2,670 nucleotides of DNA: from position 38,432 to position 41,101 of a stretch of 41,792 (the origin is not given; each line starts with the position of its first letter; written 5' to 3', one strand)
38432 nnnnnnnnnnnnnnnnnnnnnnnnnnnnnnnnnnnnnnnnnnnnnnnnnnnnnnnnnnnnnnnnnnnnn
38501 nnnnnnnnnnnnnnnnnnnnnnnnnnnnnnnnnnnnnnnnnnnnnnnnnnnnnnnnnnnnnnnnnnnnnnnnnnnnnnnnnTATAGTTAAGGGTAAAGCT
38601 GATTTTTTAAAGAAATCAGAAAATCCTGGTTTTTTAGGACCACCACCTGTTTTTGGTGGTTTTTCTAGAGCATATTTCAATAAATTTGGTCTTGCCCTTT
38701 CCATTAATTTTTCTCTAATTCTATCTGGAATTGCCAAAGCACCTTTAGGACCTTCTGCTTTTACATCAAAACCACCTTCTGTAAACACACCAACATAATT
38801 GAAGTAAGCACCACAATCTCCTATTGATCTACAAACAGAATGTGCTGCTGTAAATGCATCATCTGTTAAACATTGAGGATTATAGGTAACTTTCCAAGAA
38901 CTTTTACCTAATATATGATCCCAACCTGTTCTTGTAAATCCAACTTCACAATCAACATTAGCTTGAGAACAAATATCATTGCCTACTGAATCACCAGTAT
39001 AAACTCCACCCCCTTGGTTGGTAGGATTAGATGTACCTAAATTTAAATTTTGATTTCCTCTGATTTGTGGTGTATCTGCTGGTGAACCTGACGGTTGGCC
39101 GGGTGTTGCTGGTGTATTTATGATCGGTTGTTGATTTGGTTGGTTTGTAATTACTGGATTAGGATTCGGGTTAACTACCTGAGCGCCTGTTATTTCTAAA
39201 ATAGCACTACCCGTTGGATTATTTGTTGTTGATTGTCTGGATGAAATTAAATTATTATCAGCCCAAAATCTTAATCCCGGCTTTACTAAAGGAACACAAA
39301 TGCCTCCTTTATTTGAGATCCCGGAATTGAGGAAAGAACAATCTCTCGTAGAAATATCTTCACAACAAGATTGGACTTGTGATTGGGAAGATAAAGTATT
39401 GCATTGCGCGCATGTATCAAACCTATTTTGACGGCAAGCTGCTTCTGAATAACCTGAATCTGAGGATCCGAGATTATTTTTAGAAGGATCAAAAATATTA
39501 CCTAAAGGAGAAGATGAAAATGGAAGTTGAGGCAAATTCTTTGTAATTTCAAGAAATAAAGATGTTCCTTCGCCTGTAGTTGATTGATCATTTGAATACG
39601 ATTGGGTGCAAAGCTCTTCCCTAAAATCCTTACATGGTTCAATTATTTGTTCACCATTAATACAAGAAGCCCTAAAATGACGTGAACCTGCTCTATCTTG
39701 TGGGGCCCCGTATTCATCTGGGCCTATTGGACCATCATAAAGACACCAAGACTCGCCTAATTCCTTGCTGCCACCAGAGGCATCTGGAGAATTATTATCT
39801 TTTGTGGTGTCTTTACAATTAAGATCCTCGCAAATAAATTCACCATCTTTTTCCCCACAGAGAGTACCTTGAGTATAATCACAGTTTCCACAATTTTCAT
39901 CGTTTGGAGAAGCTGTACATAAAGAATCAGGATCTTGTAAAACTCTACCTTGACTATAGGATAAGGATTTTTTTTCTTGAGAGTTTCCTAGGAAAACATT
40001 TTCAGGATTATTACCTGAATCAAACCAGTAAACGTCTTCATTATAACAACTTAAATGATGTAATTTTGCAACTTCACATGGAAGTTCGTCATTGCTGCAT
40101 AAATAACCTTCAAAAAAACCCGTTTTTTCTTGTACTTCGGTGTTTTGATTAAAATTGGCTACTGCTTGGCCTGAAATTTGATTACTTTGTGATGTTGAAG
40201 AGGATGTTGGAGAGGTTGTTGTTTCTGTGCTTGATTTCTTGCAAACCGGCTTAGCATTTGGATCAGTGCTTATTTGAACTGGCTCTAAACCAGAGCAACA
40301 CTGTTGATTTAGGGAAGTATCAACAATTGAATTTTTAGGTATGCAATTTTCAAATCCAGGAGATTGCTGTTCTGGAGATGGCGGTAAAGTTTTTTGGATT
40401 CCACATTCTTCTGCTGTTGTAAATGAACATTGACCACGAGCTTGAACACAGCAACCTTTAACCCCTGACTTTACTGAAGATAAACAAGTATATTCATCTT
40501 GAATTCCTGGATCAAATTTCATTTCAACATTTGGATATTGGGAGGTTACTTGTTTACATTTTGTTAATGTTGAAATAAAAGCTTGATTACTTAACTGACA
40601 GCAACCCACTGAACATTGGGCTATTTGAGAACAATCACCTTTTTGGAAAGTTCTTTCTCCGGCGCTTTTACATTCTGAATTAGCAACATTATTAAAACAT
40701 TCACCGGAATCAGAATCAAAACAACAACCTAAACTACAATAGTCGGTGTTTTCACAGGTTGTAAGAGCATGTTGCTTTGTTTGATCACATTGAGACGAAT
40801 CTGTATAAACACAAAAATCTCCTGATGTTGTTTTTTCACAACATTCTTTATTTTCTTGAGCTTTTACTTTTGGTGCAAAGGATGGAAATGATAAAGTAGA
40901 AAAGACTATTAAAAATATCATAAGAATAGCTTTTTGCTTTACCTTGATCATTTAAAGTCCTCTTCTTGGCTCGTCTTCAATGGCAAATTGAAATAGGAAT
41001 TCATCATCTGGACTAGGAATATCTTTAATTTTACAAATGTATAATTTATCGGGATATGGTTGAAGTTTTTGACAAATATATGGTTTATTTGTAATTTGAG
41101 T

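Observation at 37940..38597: Internal Gly/Ala-rich hydrophobic hairpin in a Cys-free window of the giant protein: membrane-inserting or translocating element?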

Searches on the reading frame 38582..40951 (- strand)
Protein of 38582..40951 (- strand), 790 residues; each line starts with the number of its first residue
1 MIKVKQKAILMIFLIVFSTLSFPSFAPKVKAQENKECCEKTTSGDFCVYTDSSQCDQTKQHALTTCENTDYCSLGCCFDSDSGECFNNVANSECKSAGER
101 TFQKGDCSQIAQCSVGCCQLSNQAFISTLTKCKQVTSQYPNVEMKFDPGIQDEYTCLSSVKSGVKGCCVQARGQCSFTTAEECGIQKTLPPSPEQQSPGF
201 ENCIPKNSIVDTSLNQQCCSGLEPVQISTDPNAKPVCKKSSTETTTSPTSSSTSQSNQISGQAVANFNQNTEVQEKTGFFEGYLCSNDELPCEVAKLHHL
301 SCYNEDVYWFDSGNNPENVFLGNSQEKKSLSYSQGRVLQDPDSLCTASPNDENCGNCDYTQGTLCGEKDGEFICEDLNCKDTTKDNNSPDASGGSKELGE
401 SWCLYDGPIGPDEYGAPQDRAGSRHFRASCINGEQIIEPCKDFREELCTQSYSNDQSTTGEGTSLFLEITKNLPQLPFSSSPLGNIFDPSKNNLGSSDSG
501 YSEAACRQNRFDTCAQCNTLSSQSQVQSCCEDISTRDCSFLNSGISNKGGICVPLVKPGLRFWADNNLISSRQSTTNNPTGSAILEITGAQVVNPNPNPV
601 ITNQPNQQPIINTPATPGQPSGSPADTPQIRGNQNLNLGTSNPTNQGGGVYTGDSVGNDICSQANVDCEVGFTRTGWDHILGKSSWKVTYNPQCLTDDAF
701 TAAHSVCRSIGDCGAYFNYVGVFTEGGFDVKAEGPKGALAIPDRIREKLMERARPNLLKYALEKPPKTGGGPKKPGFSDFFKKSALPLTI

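Call 45: predict_structure(alignment_id=A3)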
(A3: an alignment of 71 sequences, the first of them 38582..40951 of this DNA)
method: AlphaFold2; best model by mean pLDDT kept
length: 790 residues; sequences in the alignment: 71
mean_pLDDT: 74.0   pTM: 0.57
mean pLDDT of the five models: 74.0, 71.9, 70.1, 69.9, 69.8
residues with pLDDT >= 90: 291; 70-90: 236; 50-70: 73; < 50: 190
segments of 3 or more residues with pLDDT < 50: 23-31, 198-200, 243-267, 413-416, 456-497, 565-608, 610-653, 764-775, 785-790
pLDDT, mean of each block of 10 residues (from residue 1): 72 79 46 79 95 94 93 95 92 92 92 93 92 93 92 88 90 93 75 51 83 87 90 90 42 34 44 77 96 96 97 98 97 95 95 95 95 97 88 92 83 56 87 93 80 54 37 35 44 47 88 91 94 88 81 83 51 41 33 32 35 35 33 29 31 62 84 78 79 83 83 76 79 73 75 75 44 54 48
secondary structure, 60 per line:
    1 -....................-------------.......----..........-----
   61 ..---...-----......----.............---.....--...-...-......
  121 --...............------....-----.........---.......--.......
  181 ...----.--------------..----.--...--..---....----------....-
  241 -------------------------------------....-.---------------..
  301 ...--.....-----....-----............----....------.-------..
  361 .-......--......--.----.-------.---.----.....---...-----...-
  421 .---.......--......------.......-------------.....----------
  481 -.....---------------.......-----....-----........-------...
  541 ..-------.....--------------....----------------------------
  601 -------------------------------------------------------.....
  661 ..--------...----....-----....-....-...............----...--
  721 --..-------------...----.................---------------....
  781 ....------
elements in order (helices of 4 or more, strands of 3 or more residues): H2-21 E35-41 E46-51 E74-79 E84-90 H91-96 E100-104 E115-120 E123-128 H129-137 E144-147 H153-161 E165-171 E174-179 H180-183 E222-225 E236-239 E278-281 E299-303 E306-310 E316-319 H325-335 H341-344 E363-368 E371-376 E401-405 E409-411 E417-419 E425-431 E434-439 E446-452 H466-470 H482-486 E502-508 H514-517 H523-530 E538-542 E550-554 H569-572 H656-662 E671-673 H678-681 E687-690 H692-695 H697-711 E716-718 H745-761 H777-784

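Call 49: fold_search(model_id=the predicted structure, library=pdb)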
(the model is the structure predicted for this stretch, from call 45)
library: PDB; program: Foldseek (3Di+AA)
matches with E <= 10: 34; with E <= 0.001: 0
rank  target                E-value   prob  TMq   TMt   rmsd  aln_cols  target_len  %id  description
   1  2g7c_B                1.1e+00  0.02  0.06  0.12  14.1       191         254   12  Clostridium difficile Toxin A Fragment Bound to aGal(1,3)bGal(1,4)bGlcNAc (released 2006-04-18)
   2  8a7d_Q                1.4e+00  0.06  0.06  0.14  19.8       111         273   20  Partial dimer complex of PAPP-A and its inhibitor STC2 (released 2022-11-02)
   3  1tpg                  2.1e+00  0.08  0.05  0.29   8.0        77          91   14  F1-G MODULE PAIR RESIDUES 1-91 (C83S) OF TISSUE-TYPE PLASMINOGEN ACTIVATOR (T-PA) (NMR, 298K, PH2.95, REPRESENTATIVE STR (released 1995-09-15)
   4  7q6c_A                2.8e+00  0.06  0.05  0.16  11.9       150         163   15  complement C6 FIM1-2 bound to CP010 antibody (released 2022-05-25)
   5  9oz8_B                3.1e+00  0.00  0.04  0.04  41.9       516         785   10  Cryo-EM structure of chicken NEL dimer bound with one human NICOL. (released 2026-02-25)
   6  7w5z_B                3.8e+00  0.03  0.03  0.09   9.3        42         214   12  Cryo-EM structure of Tetrahymena thermophila mitochondrial complex IV, composite dimer model (released 2022-04-06)
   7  3mx7                  4.8e+00  0.02  0.03  0.20  13.4        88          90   14  Crystal Structure Analysis of Human FAIM-NTD (released 2011-05-18)
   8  1kqh_MODEL_1_A        5.1e+00  0.44  0.04  0.68   2.8        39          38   13  NMR Solution Structure of the cis Pro30 Isomer of ACTX-Hi:OB4219 (released 2002-02-06)
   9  8b6h_DO               5.3e+00  0.03  0.03  0.05   8.3        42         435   12  Cryo-EM structure of cytochrome c oxidase dimer (complex IV) from respiratory supercomplex of Tetrahymena thermophila (released 2023-03-29)
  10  6f4e                  5.3e+00  0.02  0.05  0.08  14.9       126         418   17  Crystal structure of the zinc-free catalytic domain of botulinum neurotoxin X (released 2018-03-14)
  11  4bof_C                5.7e+00  0.08  0.05  0.09   3.9        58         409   12  Crystal structure of arginine deiminase from group A streptococcus (released 2013-08-21)
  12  4bof_B                6.3e+00  0.08  0.05  0.09   3.9        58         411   12  Crystal structure of arginine deiminase from group A streptococcus (released 2013-08-21)
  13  9xy4_A                6.7e+00  0.04  0.07  0.11   8.9       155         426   10  Zymogen ADAM17- iRhom1 Cytoplasmic Deletion (370) Complex Bound by the MEDI3622 Fab (released 2026-04-01)
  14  4fe9_A                6.7e+00  0.02  0.05  0.07  12.1       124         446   10  Crystal Structure of SusF from Bacteroides thetaiotaomicron (released 2012-08-29)
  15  3it9_A                6.7e+00  0.01  0.03  0.06  12.7        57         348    9  Crystal structure of Penicillin-Binding Protein 6 (PBP6) from E. coli in apo state (released 2009-10-20)
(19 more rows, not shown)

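Call 53: fold_search(model_id=the predicted structure, library=viral)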
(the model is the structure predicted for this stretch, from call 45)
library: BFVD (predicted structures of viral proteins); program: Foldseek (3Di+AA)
matches with E <= 10: 31; with E <= 0.001: 0
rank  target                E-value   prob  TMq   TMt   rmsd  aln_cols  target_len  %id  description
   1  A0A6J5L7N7            2.1e-01  0.04  0.05  0.08  53.5       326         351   12  Uncharacterized protein (Fragment) [uncultured Caudovirales phage]
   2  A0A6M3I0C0            3.3e-01  0.01  0.05  0.06  42.4       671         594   11  (no name in the UniProt tables at hand)
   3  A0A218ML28            9.5e-01  0.01  0.04  0.06  49.9       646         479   11  Peptidase S74 domain-containing protein [uncultured virus]
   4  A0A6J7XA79            1.4e+00  0.01  0.05  0.04  52.8       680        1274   10  Intramolecular chaperone auto-processing domain containing protein [uncultured Caudovirales phage]
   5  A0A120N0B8            1.8e+00  0.01  0.05  0.08  27.8       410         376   11  (no name in the UniProt tables at hand)
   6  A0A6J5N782            1.9e+00  0.02  0.05  0.07  20.6       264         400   11  Intramolecular chaperone auto-processing domain containing protein (Fragment) [uncultured Caudovirales phage]
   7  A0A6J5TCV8            2.7e+00  0.00  0.04  0.04  55.9       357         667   10  Collagen triple helix repeat [uncultured Caudovirales phage]
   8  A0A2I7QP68            3.4e+00  0.03  0.05  0.05  23.4       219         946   14  (no name in the UniProt tables at hand)
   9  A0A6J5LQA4            3.8e+00  0.00  0.05  0.05  40.9       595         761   10  Uncharacterized protein [uncultured Caudovirales phage]
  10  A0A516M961            4.2e+00  0.00  0.05  0.04  42.1       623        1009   11  (no name in the UniProt tables at hand)
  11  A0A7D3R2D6            4.4e+00  0.01  0.07  0.08  37.6       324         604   10  Uncharacterized protein [Fadolivirus FV1/VV64]
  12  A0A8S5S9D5            4.4e+00  0.00  0.05  0.05  46.4       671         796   11  Shufflon protein [Myoviridae sp. ctByu2]
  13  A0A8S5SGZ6            4.7e+00  0.15  0.05  0.31   6.3        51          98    6  Uncharacterized protein [Siphoviridae sp. ctBCr48]
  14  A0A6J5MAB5            4.7e+00  0.01  0.06  0.08  28.1       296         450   10  Uncharacterized protein [uncultured Caudovirales phage]
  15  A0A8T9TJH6            4.7e+00  0.01  0.04  0.07  28.2       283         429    8  (no name in the UniProt tables at hand)
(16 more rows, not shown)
